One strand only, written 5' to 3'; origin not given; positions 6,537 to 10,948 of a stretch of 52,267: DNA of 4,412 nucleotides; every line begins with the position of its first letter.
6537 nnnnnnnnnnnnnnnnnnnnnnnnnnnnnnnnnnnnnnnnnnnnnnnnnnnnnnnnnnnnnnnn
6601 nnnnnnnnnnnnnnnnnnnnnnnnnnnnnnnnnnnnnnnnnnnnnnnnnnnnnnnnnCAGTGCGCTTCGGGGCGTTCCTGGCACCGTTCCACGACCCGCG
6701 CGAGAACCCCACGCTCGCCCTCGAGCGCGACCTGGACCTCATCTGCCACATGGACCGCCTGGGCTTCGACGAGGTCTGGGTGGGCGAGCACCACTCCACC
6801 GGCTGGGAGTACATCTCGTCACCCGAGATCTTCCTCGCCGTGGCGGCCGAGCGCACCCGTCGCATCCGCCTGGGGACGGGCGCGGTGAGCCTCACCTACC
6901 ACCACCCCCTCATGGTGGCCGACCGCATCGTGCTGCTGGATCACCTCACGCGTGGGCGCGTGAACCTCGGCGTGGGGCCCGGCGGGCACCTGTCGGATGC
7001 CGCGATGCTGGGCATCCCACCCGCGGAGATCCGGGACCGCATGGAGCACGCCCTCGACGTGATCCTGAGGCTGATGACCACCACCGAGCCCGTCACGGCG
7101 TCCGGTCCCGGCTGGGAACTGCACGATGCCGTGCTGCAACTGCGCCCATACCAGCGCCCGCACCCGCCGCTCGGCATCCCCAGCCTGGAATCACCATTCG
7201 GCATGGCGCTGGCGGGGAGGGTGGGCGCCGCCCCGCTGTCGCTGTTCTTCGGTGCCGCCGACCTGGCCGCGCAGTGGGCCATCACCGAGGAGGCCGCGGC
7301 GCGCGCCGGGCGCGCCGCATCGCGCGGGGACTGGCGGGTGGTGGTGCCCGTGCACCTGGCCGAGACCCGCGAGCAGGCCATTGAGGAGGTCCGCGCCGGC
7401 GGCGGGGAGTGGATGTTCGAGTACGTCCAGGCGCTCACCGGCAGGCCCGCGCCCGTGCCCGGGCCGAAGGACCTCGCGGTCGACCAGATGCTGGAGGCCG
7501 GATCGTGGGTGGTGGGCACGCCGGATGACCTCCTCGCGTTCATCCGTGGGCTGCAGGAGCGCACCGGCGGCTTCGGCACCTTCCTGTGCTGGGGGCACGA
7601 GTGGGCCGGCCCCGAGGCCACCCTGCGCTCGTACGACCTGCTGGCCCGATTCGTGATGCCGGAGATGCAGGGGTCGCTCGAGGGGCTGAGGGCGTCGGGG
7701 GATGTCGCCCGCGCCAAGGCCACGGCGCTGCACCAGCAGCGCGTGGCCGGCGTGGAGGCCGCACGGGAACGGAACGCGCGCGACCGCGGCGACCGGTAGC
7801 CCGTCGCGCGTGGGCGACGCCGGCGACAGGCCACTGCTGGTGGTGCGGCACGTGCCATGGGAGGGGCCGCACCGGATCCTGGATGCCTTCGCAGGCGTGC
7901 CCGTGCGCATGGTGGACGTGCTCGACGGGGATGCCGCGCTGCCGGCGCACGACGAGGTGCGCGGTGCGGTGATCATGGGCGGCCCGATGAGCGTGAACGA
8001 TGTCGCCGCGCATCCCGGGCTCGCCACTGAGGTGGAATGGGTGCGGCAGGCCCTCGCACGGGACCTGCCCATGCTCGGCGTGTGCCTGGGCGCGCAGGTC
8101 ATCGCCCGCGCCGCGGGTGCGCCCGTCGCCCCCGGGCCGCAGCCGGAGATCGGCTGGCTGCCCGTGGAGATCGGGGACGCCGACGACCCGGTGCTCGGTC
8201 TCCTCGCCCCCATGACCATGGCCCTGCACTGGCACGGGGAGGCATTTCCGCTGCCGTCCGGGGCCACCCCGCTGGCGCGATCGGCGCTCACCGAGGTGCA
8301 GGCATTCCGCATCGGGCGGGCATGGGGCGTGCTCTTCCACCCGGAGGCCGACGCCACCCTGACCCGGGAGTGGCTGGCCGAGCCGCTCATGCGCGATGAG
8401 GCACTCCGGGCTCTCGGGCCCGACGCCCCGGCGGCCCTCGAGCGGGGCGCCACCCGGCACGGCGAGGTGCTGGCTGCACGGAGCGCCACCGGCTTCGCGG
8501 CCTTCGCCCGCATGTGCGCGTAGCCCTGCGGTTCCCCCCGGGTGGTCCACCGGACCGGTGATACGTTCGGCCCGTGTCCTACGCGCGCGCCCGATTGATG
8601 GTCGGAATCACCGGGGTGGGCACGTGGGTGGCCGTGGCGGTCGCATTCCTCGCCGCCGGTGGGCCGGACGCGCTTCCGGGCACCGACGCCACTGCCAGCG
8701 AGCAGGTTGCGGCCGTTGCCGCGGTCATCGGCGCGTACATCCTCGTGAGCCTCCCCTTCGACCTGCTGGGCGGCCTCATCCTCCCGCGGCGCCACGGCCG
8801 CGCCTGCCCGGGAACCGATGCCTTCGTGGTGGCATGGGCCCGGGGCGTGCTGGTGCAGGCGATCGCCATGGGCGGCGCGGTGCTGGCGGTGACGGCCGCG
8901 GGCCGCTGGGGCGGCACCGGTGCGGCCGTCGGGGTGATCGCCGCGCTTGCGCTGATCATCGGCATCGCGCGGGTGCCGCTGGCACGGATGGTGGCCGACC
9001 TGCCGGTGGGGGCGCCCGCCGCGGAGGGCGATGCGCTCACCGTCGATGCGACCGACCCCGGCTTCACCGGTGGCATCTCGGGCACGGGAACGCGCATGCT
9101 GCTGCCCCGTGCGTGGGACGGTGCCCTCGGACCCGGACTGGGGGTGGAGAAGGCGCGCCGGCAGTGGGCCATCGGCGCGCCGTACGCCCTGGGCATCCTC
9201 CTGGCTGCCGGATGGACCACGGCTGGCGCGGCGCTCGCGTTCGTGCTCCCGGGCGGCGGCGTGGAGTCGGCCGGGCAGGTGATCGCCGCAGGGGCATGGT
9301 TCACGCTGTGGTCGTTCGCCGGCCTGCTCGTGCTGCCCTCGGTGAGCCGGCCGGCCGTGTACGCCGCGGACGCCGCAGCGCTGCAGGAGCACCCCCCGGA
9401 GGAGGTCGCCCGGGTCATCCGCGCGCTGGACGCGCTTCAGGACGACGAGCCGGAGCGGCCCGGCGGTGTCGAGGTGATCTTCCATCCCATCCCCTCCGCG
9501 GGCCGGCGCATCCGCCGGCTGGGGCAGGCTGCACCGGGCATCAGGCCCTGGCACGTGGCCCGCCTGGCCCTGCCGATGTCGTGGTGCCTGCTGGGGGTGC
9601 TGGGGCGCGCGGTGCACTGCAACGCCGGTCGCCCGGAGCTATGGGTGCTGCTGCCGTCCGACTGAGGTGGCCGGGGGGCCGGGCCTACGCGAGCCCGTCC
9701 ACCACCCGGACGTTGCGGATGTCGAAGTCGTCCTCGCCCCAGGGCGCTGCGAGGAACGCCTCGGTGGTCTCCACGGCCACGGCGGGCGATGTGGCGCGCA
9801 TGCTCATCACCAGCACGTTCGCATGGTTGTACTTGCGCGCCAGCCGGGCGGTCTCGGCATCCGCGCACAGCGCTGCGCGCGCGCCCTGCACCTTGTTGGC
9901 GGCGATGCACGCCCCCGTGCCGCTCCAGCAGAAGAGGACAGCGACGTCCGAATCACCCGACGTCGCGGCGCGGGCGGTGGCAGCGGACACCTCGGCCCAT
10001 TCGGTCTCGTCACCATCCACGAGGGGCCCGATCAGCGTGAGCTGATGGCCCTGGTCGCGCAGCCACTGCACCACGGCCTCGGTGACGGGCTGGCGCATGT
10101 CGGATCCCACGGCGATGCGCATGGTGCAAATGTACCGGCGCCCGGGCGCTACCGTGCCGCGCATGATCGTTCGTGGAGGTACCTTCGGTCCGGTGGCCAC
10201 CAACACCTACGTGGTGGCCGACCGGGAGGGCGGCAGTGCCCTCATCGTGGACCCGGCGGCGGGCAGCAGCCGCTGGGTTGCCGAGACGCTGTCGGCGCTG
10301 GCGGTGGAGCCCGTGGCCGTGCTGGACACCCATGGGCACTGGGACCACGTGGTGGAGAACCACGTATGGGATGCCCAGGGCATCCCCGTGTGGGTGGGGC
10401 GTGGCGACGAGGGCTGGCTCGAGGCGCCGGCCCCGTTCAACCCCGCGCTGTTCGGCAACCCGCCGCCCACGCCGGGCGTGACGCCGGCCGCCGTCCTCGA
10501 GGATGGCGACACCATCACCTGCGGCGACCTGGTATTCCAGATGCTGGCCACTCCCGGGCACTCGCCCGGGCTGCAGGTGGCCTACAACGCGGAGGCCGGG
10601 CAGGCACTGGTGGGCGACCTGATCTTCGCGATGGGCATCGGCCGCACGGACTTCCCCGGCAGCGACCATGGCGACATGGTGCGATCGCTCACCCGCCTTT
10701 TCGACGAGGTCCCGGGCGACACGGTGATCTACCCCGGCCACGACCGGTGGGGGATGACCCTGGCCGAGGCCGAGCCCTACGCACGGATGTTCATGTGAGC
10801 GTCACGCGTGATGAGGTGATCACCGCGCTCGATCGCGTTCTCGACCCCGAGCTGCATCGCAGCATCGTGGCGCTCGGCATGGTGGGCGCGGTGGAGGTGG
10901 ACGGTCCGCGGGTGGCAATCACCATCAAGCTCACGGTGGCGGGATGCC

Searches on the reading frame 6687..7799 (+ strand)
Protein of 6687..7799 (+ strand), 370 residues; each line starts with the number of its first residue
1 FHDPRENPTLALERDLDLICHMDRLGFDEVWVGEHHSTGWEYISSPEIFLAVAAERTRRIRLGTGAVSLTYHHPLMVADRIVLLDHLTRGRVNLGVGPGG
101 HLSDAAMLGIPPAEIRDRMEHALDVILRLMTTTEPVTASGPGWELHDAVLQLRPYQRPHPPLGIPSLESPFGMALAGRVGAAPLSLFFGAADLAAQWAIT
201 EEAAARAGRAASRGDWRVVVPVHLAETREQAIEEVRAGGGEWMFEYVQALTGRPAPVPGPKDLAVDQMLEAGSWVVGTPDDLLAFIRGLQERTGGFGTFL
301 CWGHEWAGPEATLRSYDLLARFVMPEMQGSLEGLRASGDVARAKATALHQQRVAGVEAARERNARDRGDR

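Call 58: search_protein_families(library=pfam, proteins=[window:6687-7799:+], max_evalue=0.001)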
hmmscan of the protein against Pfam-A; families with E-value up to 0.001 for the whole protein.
window:6687-7799:+ (370 aa): 1 family
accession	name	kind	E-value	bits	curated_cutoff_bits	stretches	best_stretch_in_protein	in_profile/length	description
PF00296.26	Bac_luciferase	-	1e-44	153.6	27.9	1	11-290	21-308/314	Luciferase-like monooxygenase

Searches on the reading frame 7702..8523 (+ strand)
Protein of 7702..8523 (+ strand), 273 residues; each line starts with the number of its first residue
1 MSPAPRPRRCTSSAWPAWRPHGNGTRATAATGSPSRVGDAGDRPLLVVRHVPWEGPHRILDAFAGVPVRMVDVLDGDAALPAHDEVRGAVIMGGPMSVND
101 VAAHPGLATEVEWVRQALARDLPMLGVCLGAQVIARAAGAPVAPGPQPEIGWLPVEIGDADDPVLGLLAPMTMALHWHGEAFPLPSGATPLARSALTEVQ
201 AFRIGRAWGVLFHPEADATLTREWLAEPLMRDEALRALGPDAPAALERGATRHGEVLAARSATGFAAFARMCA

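Call 58: search_protein_families(library=pfam, proteins=[window:7702-8523:+], max_evalue=0.001)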
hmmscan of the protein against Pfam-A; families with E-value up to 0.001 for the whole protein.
window:7702-8523:+ (273 aa): 2 families
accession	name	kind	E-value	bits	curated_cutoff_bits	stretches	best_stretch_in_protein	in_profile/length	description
PF00117.34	GATase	-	1.5e-16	61.1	22.8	1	83-221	40-178/190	Glutamine amidotransferase class-I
PF07722.19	Peptidase_C26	-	0.00061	20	20.5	0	108-139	92-123/219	Peptidase C26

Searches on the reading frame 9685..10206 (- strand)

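Call 69: search_protein_families(library=pfam, proteins=[window:9685-10206:-], max_evalue=0.00001)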
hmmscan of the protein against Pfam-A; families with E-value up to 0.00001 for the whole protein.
window:9685-10206:- (173 aa): 1 family
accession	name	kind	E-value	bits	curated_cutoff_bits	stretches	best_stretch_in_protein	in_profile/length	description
PF02502.23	LacAB_rpiB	-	4.7e-30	104.8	24.7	1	31-157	1-127/138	Ribose/Galactose Isomerase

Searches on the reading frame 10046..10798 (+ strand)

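Call 69: search_protein_families(library=pfam, proteins=[window:10046-10798:+], max_evalue=0.00001)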
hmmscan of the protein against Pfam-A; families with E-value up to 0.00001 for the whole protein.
window:10046-10798:+ (250 aa): 1 family
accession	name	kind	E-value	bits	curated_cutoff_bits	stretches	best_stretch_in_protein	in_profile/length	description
PF00753.33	Lactamase_B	-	2.1e-18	67.4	22.7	1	48-232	2-196/196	Metallo-beta-lactamase superfamily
